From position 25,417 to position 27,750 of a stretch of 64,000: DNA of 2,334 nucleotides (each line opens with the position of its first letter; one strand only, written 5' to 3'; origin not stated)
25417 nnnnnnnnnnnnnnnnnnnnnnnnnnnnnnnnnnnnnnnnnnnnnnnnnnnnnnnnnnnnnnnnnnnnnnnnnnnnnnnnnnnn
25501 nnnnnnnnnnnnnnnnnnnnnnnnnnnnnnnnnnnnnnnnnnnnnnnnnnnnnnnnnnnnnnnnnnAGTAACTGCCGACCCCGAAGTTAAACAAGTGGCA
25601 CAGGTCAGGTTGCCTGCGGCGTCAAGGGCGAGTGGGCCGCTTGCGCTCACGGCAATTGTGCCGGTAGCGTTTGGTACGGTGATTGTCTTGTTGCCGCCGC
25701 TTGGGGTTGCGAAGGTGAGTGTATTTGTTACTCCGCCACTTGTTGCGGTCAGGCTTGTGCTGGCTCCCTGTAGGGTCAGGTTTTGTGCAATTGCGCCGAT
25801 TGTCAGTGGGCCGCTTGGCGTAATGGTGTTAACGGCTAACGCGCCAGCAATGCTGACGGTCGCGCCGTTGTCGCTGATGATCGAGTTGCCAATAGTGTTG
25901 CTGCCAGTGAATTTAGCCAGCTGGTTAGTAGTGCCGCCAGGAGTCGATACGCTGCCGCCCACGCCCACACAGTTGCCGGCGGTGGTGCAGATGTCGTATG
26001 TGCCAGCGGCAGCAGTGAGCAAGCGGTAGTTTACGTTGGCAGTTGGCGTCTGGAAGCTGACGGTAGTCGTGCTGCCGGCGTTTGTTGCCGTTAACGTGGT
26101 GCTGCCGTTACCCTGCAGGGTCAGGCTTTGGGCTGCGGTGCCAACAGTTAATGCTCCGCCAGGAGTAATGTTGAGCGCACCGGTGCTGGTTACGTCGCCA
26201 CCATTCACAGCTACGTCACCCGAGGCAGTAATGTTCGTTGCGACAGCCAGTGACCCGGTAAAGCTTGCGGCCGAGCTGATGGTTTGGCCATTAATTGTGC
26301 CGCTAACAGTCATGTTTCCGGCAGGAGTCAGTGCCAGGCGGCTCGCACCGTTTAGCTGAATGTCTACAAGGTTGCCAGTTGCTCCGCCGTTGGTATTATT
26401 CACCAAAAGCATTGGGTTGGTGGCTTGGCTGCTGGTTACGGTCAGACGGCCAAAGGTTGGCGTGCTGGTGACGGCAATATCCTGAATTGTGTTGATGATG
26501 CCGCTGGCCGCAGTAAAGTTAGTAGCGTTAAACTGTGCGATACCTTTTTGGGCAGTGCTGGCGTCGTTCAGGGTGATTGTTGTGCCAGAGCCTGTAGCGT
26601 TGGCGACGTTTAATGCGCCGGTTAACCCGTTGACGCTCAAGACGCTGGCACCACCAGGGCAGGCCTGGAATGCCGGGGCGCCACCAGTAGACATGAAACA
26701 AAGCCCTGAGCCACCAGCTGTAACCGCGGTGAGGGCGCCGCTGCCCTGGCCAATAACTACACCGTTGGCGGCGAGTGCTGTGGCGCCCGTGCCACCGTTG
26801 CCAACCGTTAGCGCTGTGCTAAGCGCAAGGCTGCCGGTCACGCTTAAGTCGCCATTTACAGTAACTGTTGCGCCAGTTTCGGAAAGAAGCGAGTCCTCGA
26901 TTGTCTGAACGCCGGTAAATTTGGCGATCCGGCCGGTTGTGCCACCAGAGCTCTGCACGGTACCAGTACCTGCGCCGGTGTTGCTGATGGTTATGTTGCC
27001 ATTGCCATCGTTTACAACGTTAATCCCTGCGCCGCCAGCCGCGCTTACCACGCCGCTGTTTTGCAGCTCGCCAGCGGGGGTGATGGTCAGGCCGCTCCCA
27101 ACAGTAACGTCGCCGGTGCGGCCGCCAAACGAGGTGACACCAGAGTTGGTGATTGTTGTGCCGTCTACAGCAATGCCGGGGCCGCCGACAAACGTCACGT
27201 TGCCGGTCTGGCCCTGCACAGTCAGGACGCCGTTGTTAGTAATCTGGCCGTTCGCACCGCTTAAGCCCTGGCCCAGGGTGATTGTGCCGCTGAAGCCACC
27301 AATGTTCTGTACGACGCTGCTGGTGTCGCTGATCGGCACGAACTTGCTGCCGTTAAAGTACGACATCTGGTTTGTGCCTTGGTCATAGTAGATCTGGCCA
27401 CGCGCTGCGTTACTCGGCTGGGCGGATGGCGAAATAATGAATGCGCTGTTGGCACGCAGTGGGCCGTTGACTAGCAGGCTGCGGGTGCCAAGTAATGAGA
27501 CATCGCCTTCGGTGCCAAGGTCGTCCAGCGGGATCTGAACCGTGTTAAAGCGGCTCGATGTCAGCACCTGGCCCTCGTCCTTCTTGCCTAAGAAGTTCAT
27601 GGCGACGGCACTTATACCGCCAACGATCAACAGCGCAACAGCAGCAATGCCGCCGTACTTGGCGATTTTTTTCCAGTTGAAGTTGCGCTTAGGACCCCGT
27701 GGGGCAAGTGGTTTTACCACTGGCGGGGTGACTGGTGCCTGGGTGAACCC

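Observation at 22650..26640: Four ~1.07-kb diverged tandem repeats inside the giant gene, a possible length-variation cassette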

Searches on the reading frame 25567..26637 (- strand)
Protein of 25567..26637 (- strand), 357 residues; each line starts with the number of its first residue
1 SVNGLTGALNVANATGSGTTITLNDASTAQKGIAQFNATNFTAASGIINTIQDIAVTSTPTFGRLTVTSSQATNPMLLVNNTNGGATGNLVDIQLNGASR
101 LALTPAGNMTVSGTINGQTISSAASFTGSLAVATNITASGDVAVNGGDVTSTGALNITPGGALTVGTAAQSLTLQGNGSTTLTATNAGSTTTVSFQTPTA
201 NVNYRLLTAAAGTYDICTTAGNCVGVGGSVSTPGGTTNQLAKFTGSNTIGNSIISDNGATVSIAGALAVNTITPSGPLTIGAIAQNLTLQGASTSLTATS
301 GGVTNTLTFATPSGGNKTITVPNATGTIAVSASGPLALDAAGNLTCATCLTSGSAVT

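Call 16: find_related_loci(query=A1, collection=genome_contigs, flank=10000)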
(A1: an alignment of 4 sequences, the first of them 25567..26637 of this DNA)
Query A1 (357 aa) in genome_contigs; peptide patterns used: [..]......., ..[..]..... (x = any residue, [..] = any of these).
106 stretches matched a pattern; 27 encode a relative of the query (tblastn E <= 1e-3); 26 distinct loci.
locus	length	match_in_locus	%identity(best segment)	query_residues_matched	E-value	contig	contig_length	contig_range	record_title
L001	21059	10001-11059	68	1-357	2e-136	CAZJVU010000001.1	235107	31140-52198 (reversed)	MAG TPA_asm: uncultured Candidatus Saccharibacteria bacterium isolate SRP200132_co1_144 genome assembly, contig: NODE_39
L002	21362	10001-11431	68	1-354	1e-132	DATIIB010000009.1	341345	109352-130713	MAG TPA_asm: Candidatus Saccharimonadales bacterium isolate SMAG_U15653 k141_561998, whole genome shotgun sequence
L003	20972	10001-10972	60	1-332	1e-99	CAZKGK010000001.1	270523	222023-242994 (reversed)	MAG TPA_asm: uncultured Candidatus Saccharibacteria bacterium isolate SRP200132_co1_660 genome assembly, contig: NODE_28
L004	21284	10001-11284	58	1-332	8e-94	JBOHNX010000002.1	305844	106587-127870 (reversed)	MAG: Candidatus Saccharimonadales bacterium isolate SD8036_maxbin2.bin.8 NODE_7_length_305844_cov_14.093472, whole genom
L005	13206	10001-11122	62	1-281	1e-89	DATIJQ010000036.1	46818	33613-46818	MAG TPA_asm: Candidatus Saccharimonas sp. isolate SMAG_U15695 k141_17972, whole genome shotgun sequence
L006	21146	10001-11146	62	1-271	2e-88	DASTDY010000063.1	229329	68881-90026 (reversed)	MAG TPA_asm: Candidatus Saccharimonadales bacterium isolate SMAG_U833 k141_1527661, whole genome shotgun sequence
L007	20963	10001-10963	57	2-330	3e-86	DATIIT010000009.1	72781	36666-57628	MAG TPA_asm: Candidatus Saccharimonadales bacterium isolate SMAG_U15672 k141_90938, whole genome shotgun sequence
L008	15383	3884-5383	58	1-330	3e-91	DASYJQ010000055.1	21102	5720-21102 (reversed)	MAG TPA_asm: Candidatus Saccharimonadales bacterium isolate SMAG_U4299 k141_1641251, whole genome shotgun sequence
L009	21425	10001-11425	60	1-352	4e-74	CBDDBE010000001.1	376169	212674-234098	MAG TPA_asm: uncultured Candidatus Saccharibacteria bacterium isolate SRP200132_co1_492 genome assembly, contig: NODE_11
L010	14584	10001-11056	46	2-330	3e-56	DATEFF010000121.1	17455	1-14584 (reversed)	MAG TPA_asm: Candidatus Saccharimonadales bacterium isolate SMAG_U8752 k141_2077262, whole genome shotgun sequence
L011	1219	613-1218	53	5-312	6e-56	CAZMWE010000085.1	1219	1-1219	MAG TPA_asm: uncultured Candidatus Saccharibacteria bacterium isolate binchicken_co54_327 genome assembly, contig: NODE_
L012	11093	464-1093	52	1-225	4e-49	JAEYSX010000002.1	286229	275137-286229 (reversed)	MAG: Candidatus Parcubacteria bacterium isolate OH_CBlB_112 k127_2884060, whole genome shotgun sequence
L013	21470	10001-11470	67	2-332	1e-47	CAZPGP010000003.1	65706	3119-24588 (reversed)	MAG TPA_asm: uncultured Candidatus Saccharibacteria bacterium isolate SRP200132_co1_577 genome assembly, contig: NODE_61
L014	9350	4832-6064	45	1-351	4e-47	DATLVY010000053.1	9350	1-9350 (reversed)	MAG TPA_asm: Candidatus Acidoferrum sp. isolate SMAG_U13204 k141_522144, whole genome shotgun sequence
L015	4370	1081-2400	35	1-349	5e-31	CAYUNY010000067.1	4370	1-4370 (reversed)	MAG TPA_asm: uncultured Candidatus Saccharibacteria bacterium isolate SRP200132_co1_511 genome assembly, contig: NODE_40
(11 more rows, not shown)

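Call 22: search_protein_representatives(alignment_id=A1)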
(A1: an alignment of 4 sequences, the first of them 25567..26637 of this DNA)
Query: 4 sequences, 353 profile positions. Proteins with E-value up to 0.001 (for the whole library): 558; up to 1e-10: 350; up to 1e-30: 219. The best 150 are listed.
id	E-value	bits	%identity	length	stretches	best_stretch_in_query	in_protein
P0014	0.0e+00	3298.2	-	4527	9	1-351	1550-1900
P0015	0.0e+00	3118.5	-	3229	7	2-353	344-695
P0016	0.0e+00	2380.2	-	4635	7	1-353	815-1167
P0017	0.0e+00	2380.0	-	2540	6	1-353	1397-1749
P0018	0.0e+00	1425.3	-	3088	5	1-351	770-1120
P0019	0.0e+00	1309.0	-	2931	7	1-349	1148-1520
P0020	0.0e+00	1296.9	-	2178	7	1-351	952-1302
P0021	0.0e+00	1295.1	-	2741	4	1-351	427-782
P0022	0.0e+00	1238.4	-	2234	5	1-353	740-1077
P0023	0.0e+00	1133.5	-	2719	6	1-351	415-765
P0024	0.0e+00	1026.2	-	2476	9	1-351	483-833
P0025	2.1e-293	987.4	-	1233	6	1-351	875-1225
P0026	8.9e-292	982.0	-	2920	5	1-353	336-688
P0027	1.3e-268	905.9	-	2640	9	107-351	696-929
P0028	3.0e-258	871.7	-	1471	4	2-351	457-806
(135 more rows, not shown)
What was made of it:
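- Tried and rejected: The exhaustive profile search was needed (call 22).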

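Call 29: find_encoding_contigs(protein=P0014, flank=10000, max_places=5)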
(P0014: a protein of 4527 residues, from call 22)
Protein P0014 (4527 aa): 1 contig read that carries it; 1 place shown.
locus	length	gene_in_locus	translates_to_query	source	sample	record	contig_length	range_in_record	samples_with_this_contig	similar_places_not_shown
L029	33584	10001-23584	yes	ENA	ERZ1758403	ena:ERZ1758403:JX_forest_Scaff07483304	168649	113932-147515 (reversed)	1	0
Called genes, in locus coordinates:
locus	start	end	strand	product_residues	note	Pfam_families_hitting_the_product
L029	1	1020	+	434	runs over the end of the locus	PF00006:ATP-synt_ab, PF06745:ATPase (weak), PF22919:ATP-synt_VA_C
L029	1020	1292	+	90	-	PF02823:ATP-synt_DE_N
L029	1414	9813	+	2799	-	-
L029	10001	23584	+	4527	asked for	-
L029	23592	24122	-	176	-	-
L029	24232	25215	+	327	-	-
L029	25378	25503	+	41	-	-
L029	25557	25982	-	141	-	PF04138:GtrA_DPMS_TM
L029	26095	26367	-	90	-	-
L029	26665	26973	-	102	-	PF07885:Ion_trans_2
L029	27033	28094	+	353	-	PF00135:COesterase (weak), PF20434:BD-FAE, PF07859:Abhydrolase_3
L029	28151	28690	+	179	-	-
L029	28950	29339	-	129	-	-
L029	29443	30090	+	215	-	PF00027:cNMP_binding, PF13545:HTH_Crp_2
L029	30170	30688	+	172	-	PF14470:bPH_3 (weak)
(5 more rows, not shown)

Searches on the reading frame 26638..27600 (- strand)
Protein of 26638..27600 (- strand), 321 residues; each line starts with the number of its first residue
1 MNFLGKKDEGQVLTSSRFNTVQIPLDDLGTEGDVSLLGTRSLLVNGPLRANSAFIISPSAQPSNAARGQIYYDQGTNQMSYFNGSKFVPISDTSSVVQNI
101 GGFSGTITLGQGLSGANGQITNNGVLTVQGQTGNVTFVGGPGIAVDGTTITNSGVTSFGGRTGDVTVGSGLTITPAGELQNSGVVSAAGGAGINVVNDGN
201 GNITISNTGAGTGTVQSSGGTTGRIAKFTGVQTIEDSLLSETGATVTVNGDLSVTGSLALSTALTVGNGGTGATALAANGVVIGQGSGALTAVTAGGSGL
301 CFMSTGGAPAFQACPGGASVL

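Call 49: find_related_loci(query=window:26638-27600:-, collection=metagenome_contigs, flank=10000)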
Query window:26638-27600:- (321 aa) in metagenome_contigs; peptide patterns used: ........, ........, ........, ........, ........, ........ (x = any residue, [..] = any of these).
126 stretches matched a pattern; 10 encode a relative of the query (tblastn E <= 1e-3); 10 distinct loci.
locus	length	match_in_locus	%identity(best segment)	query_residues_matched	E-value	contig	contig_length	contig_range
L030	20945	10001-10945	66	2-317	7e-129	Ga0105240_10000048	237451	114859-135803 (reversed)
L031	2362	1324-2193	59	6-321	6e-113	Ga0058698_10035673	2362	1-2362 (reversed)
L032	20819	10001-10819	54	5-315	2e-95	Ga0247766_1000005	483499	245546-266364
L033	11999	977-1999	50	17-318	2e-94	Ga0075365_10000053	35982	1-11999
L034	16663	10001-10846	56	6-316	1e-88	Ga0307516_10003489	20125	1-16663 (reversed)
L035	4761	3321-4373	45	15-316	9e-78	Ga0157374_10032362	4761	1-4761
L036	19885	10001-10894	53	20-317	4e-77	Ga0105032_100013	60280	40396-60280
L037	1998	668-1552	51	3-317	5e-74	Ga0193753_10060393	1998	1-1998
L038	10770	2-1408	66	135-320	2e-65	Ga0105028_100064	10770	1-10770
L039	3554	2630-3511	44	11-272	3e-57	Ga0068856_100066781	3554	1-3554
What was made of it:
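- On Rapidly varying (contingency-type) tandem-repeat surface protein genes: The closest relative in JGI metagenomes is 66% identical (call 49).
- Tried and rejected: The metagenome scan found nothing above 66% identity (call 49).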
